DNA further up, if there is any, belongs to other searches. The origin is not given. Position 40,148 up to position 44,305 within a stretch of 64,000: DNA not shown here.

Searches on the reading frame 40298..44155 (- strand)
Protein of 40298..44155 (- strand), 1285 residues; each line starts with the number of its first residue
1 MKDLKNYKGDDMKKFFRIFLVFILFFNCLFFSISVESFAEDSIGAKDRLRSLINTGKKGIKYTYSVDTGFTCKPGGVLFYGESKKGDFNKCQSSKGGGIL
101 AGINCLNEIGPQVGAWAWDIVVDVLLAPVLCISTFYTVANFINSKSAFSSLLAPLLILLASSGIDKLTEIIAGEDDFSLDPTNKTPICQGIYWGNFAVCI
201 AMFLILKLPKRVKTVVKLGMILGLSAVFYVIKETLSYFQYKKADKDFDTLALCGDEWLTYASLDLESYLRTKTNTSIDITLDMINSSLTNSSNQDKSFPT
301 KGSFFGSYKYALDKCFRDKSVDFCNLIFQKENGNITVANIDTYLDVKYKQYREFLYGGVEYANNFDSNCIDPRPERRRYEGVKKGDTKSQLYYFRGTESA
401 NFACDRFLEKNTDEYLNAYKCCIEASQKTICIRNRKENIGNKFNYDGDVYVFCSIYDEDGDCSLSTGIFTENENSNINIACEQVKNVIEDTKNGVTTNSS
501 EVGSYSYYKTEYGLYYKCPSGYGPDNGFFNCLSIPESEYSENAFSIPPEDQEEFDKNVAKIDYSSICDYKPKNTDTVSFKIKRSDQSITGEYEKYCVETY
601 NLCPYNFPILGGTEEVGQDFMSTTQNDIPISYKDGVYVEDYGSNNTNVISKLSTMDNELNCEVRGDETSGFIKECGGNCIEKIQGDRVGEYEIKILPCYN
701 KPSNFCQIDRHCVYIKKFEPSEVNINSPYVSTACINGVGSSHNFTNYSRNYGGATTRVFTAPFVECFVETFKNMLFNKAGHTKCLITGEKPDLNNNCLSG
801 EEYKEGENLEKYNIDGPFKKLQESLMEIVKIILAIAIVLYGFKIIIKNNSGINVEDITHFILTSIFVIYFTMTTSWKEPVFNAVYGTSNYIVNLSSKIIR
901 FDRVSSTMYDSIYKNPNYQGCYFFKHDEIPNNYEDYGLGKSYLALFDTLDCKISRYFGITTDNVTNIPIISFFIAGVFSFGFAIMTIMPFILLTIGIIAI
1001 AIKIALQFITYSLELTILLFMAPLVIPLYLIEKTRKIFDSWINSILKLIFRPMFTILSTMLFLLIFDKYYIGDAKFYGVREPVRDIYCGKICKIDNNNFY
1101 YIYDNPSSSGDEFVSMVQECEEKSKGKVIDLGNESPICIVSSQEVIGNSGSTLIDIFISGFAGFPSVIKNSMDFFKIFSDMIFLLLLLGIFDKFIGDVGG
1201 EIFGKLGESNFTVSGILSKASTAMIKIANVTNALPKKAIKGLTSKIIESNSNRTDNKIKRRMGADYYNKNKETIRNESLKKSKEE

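Call 9: search_protein_families(library=pfam, proteins=[window:40298-44155:-], max_evalue=0.001)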
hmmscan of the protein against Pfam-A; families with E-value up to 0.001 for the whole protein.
window:40298-44155:- (1285 aa): 1 family
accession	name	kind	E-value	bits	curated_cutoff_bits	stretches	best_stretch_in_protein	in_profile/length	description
PF04610.19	TrbL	-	4e-08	33.7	25.9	1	983-1070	97-184/215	TrbL/VirB6 plasmid conjugal transfer protein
